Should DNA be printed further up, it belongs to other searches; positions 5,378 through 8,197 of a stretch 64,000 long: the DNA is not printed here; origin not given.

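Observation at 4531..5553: AmmeMemoRadiSam-type radical SAM enzyme translationally coupled to plsB, with no AMMECR1/MEMO1 partners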

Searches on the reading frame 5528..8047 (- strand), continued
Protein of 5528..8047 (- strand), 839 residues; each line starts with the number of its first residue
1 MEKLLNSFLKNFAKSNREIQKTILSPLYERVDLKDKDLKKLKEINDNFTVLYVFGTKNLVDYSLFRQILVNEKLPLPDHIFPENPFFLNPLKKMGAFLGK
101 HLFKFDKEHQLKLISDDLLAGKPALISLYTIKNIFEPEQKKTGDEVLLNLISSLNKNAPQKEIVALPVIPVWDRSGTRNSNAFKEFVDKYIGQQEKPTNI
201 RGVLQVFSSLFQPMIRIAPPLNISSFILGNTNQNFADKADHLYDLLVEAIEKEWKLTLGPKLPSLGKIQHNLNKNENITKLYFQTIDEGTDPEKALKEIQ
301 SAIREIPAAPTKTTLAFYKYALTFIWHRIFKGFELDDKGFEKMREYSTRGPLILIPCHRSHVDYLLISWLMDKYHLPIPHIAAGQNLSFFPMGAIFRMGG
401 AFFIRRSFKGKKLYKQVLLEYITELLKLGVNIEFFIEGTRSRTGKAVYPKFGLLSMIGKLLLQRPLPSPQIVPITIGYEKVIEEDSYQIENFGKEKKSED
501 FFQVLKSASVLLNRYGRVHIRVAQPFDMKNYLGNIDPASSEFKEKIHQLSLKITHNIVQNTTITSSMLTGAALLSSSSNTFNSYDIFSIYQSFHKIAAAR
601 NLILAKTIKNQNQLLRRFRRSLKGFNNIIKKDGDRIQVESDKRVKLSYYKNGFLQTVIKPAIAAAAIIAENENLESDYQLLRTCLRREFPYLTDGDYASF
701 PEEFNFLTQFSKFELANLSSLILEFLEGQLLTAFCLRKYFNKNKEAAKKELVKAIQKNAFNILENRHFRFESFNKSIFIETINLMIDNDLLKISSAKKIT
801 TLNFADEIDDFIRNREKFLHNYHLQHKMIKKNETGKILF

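Call 23: find_encoding_contigs(protein=P0130, flank=6000, max_places=2)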
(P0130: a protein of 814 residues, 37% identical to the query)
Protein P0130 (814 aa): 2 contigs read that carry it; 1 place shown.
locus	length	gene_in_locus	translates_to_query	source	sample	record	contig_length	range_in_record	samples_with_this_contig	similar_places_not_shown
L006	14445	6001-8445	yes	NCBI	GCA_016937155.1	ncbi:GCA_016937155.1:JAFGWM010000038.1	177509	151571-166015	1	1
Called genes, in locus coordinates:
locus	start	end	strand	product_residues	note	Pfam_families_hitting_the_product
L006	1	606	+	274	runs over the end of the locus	-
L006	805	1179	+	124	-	PF04456:DUF503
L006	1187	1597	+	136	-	PF02033:RBFA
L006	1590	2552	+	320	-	PF01368:DHH, PF02272:DHHA1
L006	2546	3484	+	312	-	PF01509:TruB_N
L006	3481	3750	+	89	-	PF00312:Ribosomal_S15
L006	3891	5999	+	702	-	PF01138:RNase_PH, PF03725:RNase_PH_C, PF03726:PNPase, PF01138:RNase_PH, PF00013:KH_1, PF00575:S1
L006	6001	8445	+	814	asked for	PF27464:PlsB_N (faint), PF01553:Acyltransferase, PF19277:GPAT_C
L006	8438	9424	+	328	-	PF04055:Radical_SAM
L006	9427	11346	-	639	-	PF16697:Yop-YscD_cpl, PF00498:FHA, PF01590:GAF (weak), PF13185:GAF_2 (weak), PF00158:Sigma54_activat, PF14532:Sigma54_activ_2, PF25601:AAA_lid_14, PF02954:HTH_8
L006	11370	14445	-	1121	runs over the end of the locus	-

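Call 30: find_encoding_contigs(protein=P0128, flank=6000, max_places=2)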
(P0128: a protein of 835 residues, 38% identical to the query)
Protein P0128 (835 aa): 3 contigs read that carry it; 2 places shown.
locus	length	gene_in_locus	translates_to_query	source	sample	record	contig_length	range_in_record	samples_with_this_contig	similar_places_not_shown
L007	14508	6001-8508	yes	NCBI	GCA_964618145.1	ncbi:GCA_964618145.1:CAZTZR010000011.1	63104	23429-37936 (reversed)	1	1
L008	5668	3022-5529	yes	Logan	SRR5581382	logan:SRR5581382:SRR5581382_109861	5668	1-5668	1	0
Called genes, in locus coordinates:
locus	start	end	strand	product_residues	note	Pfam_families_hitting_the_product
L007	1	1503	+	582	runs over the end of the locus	-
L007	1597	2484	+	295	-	PF00892:EamA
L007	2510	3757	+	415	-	PF00291:PALP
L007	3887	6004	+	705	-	PF01138:RNase_PH, PF03725:RNase_PH_C, PF03726:PNPase, PF01138:RNase_PH, PF00013:KH_1, PF00575:S1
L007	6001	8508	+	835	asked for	PF01553:Acyltransferase, PF19277:GPAT_C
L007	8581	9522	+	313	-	PF04055:Radical_SAM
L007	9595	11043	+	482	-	-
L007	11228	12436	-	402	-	PF01590:GAF, PF13492:GAF_3 (weak), PF13487:HD_5, PF01966:HD, PF13487:HD_5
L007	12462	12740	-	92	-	PF00216:Bac_DNA_binding, PF18291:HU-HIG (weak)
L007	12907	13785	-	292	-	PF10609:ParA, PF01656:CbiA, PF02374:ArsA_ATPase (weak), PF09140:MipZ (weak), PF13614:AAA_31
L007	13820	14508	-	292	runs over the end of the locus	PF01656:CbiA, PF10609:ParA (faint), PF00037:Fer4 (faint), PF12837:Fer4_6 (faint), PF14697:Fer4_21 (weak), PF13187:Fer4_9 (faint)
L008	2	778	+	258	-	?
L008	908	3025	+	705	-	PF01138:RNase_PH, PF03725:RNase_PH_C, PF03726:PNPase, PF01138:RNase_PH, PF00013:KH_1, PF00575:S1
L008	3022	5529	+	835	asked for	PF01553:Acyltransferase, PF19277:GPAT_C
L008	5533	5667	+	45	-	?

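Call 31: find_encoding_contigs(protein=P0135, flank=6000, max_places=2)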
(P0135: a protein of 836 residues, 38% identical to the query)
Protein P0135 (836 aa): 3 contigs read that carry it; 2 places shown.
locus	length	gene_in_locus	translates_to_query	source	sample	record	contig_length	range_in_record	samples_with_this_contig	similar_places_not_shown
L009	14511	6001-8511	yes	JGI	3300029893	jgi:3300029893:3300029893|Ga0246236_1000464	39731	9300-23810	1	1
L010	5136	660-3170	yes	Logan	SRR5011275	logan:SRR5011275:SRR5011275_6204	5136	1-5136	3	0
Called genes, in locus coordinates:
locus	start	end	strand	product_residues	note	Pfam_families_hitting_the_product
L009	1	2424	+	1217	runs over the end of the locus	-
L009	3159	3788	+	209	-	-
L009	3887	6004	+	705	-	PF01138:RNase_PH, PF03725:RNase_PH_C, PF03726:PNPase, PF01138:RNase_PH, PF00013:KH_1, PF00575:S1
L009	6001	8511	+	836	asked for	PF01553:Acyltransferase, PF19277:GPAT_C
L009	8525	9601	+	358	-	PF04055:Radical_SAM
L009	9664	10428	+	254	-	-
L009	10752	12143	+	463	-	PF00270:DEAD, PF04851:ResIII, PF00271:Helicase_C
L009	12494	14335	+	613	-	PF16177:ACAS_N, PF00501:AMP-binding, PF13193:AMP-binding_C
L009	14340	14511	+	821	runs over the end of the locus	PF00871:Acetate_kinase, PF01515:PTA_PTB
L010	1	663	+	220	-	?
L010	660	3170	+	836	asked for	PF01553:Acyltransferase, PF19277:GPAT_C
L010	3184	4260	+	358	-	PF04055:Radical_SAM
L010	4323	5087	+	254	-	-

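Call 32: find_encoding_contigs(protein=P0127, flank=6000, max_places=2)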
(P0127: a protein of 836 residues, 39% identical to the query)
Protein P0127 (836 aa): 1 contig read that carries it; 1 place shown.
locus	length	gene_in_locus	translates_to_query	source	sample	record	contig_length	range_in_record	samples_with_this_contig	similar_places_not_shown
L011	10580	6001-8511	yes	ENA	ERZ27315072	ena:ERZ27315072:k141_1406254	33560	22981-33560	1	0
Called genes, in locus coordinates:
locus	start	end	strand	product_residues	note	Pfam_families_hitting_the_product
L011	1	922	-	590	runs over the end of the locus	-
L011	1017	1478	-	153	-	-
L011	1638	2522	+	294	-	PF00892:EamA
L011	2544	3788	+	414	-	PF00291:PALP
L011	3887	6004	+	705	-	PF01138:RNase_PH, PF03725:RNase_PH_C, PF03726:PNPase, PF01138:RNase_PH, PF00013:KH_1, PF00575:S1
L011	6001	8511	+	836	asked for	PF01553:Acyltransferase, PF19277:GPAT_C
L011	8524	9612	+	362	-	PF04055:Radical_SAM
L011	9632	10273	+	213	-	PF13527:Acetyltransf_9 (weak), PF00583:Acetyltransf_1, PF13508:Acetyltransf_7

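Call 39: search_protein_families(library=pfam, proteins=[L009:9664-10428:+, L007:9595-11043:+], max_evalue=1)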
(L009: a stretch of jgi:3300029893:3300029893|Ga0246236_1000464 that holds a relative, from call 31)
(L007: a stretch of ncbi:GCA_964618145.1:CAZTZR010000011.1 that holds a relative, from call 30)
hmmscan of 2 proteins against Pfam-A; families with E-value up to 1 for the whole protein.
L009:9664-10428:+ (254 aa): 0 families

L007:9595-11043:+ (482 aa): 0 families

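Call 60: search_protein_families(library=pfam, proteins=[L005:9838-10458:-], max_evalue=0.01)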
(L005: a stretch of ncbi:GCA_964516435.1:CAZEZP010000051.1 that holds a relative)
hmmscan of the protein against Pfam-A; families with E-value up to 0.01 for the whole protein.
L005:9838-10458:- (206 aa): 0 families

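Call 73: search_protein_families(library=ncbifam, proteins=[L005:8562-9578:+, L006:8438-9424:+, L009:8525-9601:+, L011:8524-9612:+], max_evalue=0.00001)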
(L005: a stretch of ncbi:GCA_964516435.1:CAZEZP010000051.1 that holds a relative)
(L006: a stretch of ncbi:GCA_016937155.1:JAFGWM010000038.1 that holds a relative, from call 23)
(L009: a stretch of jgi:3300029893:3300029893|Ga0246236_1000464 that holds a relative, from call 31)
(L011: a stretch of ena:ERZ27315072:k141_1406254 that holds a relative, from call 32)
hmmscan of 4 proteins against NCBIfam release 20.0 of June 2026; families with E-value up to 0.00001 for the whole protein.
L005:8562-9578:+ (338 aa): 12 families
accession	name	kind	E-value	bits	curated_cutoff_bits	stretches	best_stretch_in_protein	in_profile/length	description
TIGR04337.1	AmmeMemoSam_rS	hypoth_equivalog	1.7e-85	287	220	1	5-337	2-333/349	AmmeMemoRadiSam system radical SAM enzyme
TIGR02494.1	PFLE_PFLC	subfamily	4.8e-17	62.1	174.35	1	134-244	133-243/293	glycyl-radical enzyme activating protein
TIGR04041.1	activase_YjjW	hypoth_equivalog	8.2e-16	58.2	250.2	1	134-256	118-240/276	YjjW family glycine radical enzyme activase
NF048010.1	SfplDhtActHpsHDes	equivalog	6.7e-14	51.4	430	1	134-255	141-264/298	(2S)-3-sulfopropanediol dehydratase activating enzyme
TIGR04003.1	rSAM_BssD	equivalog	2.2e-12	46.8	496.45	1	132-243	135-247/314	[benzylsuccinate synthase]-activating enzyme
TIGR02493.1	PFLA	equivalog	2.1e-11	43.6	231.75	1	70-245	14-188/235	pyruvate formate-lyase-activating protein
NF033719.1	ind_deCO2_activ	equivalog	2.2e-11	43.6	425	1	132-241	137-246/302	indoleacetate decarboxylase activase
TIGR04395.1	cutC_activ_rSAM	equivalog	9.2e-10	38.3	360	1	133-243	138-248/309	choline TMA-lyase-activating enzyme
NF033717.2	HPDL_rSAM_activ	equivalog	2.1e-08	33.8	420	0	132-245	138-253/311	4-hydroxyphenylacetate decarboxylase activase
NF043069.1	T4HPD_activ_SAM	equivalog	1.7e-07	30.9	425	0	134-244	133-243/299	trans-4-hydroxy-L-proline dehydratase activase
TIGR02495.1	NrdG2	equivalog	1.8e-07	30.7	131.15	1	79-241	23-181/193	anaerobic ribonucleoside-triphosphate reductase activating protein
NF008356.0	PRK11145.1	equivalog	4.3e-06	26.2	375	1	70-260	19-210/246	pyruvate formate lyase 1-activating protein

L006:8438-9424:+ (328 aa): 18 families
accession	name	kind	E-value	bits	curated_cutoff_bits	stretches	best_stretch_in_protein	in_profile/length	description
TIGR04337.1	AmmeMemoSam_rS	hypoth_equivalog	6.4e-69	232.4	220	1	6-328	3-333/349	AmmeMemoRadiSam system radical SAM enzyme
TIGR02494.1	PFLE_PFLC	subfamily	1e-18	67.7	174.35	1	128-235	133-240/293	glycyl-radical enzyme activating protein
NF048010.1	SfplDhtActHpsHDes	equivalog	1.1e-18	67.2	430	1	127-248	140-263/298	(2S)-3-sulfopropanediol dehydratase activating enzyme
TIGR02493.1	PFLA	equivalog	2.7e-15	56.4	231.75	1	80-236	23-185/235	pyruvate formate-lyase-activating protein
TIGR04395.1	cutC_activ_rSAM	equivalog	3.4e-15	56.1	360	1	127-234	138-245/309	choline TMA-lyase-activating enzyme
NF033719.1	ind_deCO2_activ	equivalog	1.9e-14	53.7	425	1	123-229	134-240/302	indoleacetate decarboxylase activase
TIGR04041.1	activase_YjjW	hypoth_equivalog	7e-14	51.9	250.2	1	86-249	75-239/276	YjjW family glycine radical enzyme activase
NF043069.1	T4HPD_activ_SAM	equivalog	3.7e-12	46.2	425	1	128-238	133-243/299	trans-4-hydroxy-L-proline dehydratase activase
TIGR02666.1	moaA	equivalog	3.8e-11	42.6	284.05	1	82-230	20-176/336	GTP 3',8-cyclase MoaA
TIGR02668.1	moaA_archaeal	equivalog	1.1e-10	41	325.25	1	82-233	20-172/303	GTP 3',8-cyclase MoaA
NF048008.1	SfplDhtActHpfHKleb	equivalog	8.2e-10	38.5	500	1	127-229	135-237/308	(2S)-3-sulfopropanediol dehydratase activating enzyme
TIGR02495.1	NrdG2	equivalog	2.1e-09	37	131.15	1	80-224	24-171/193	anaerobic ribonucleoside-triphosphate reductase activating protein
NF008356.0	PRK11145.1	equivalog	6e-09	35.5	375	1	80-238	28-192/246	pyruvate formate lyase 1-activating protein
NF001199.0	PRK00164.2-1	equivalog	7.7e-09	35.1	231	1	82-232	22-173/308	GTP 3',8-cyclase MoaA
NF033717.2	HPDL_rSAM_activ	equivalog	1.7e-08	34.1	420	1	125-232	137-246/311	4-hydroxyphenylacetate decarboxylase activase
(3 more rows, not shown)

L009:8525-9601:+ (358 aa): 13 families
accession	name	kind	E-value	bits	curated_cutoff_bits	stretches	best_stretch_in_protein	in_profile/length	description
TIGR04337.1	AmmeMemoSam_rS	hypoth_equivalog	8.5e-76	255.1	220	1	8-357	3-333/349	AmmeMemoRadiSam system radical SAM enzyme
TIGR02494.1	PFLE_PFLC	subfamily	2.2e-15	56.7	174.35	1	151-272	133-255/293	glycyl-radical enzyme activating protein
TIGR04041.1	activase_YjjW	hypoth_equivalog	9e-15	54.8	250.2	1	151-274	118-241/276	YjjW family glycine radical enzyme activase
NF048010.1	SfplDhtActHpsHDes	equivalog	8.7e-14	51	430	1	151-272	141-264/298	(2S)-3-sulfopropanediol dehydratase activating enzyme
TIGR04395.1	cutC_activ_rSAM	equivalog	4.1e-10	39.4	360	1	151-260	139-248/309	choline TMA-lyase-activating enzyme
TIGR02493.1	PFLA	equivalog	7.6e-10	38.6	231.75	1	75-262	14-188/235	pyruvate formate-lyase-activating protein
TIGR04003.1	rSAM_BssD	equivalog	1.5e-09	37.5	496.45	1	150-260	136-247/314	[benzylsuccinate synthase]-activating enzyme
NF033719.1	ind_deCO2_activ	equivalog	2.1e-09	37.1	425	0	150-259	138-247/302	indoleacetate decarboxylase activase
NF033717.2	HPDL_rSAM_activ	equivalog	1.6e-08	34.2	420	0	150-261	139-252/311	4-hydroxyphenylacetate decarboxylase activase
NF043069.1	T4HPD_activ_SAM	equivalog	8.2e-08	32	425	0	151-260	133-242/299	trans-4-hydroxy-L-proline dehydratase activase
NF007483.0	PRK10076.1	equivalog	1.8e-07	30.7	326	0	157-265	133-241/292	[formate-C-acetyltransferase]-activating enzyme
TIGR02495.1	NrdG2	equivalog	1.5e-06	27.7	131.15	0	84-106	23-47/193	anaerobic ribonucleoside-triphosphate reductase activating protein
NF008356.0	PRK11145.1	equivalog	7e-06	25.5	375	0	75-263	19-194/246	pyruvate formate lyase 1-activating protein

L011:8524-9612:+ (362 aa): 14 families
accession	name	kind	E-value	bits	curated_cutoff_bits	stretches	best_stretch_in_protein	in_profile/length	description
TIGR04337.1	AmmeMemoSam_rS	hypoth_equivalog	3.7e-76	256.3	220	1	69-361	42-333/349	AmmeMemoRadiSam system radical SAM enzyme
TIGR02494.1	PFLE_PFLC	subfamily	3.7e-16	59.2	174.35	1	158-269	133-244/293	glycyl-radical enzyme activating protein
TIGR04041.1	activase_YjjW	hypoth_equivalog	3.1e-14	53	250.2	1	158-280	118-240/276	YjjW family glycine radical enzyme activase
NF048010.1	SfplDhtActHpsHDes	equivalog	3.9e-14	52.2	430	1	158-282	141-267/298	(2S)-3-sulfopropanediol dehydratase activating enzyme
TIGR02493.1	PFLA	equivalog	1.4e-12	47.5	231.75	1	93-281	13-200/235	pyruvate formate-lyase-activating protein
TIGR04003.1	rSAM_BssD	equivalog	9.9e-11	41.3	496.45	1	157-266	136-246/314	[benzylsuccinate synthase]-activating enzyme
NF033717.2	HPDL_rSAM_activ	equivalog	1.2e-10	41.1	420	1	157-272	139-256/311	4-hydroxyphenylacetate decarboxylase activase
NF007483.0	PRK10076.1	equivalog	9e-09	34.9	326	1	164-272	133-241/292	[formate-C-acetyltransferase]-activating enzyme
TIGR04395.1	cutC_activ_rSAM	equivalog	1.2e-08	34.6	360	0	158-265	139-246/309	choline TMA-lyase-activating enzyme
NF043069.1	T4HPD_activ_SAM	equivalog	1.3e-08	34.6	425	0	158-268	133-243/299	trans-4-hydroxy-L-proline dehydratase activase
NF033719.1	ind_deCO2_activ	equivalog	1e-07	31.6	425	0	157-267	138-248/302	indoleacetate decarboxylase activase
TIGR02495.1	NrdG2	equivalog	2.5e-07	30.2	131.15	1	102-262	22-178/193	anaerobic ribonucleoside-triphosphate reductase activating protein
NF045574.1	sacti_mat_StsB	exception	1.5e-06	27.3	625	1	94-267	93-259/466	StsB family radical SAM/SPASM domain sactipeptide maturase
NF008356.0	PRK11145.1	equivalog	1.7e-06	27.5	375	1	93-279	18-203/246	pyruvate formate lyase 1-activating protein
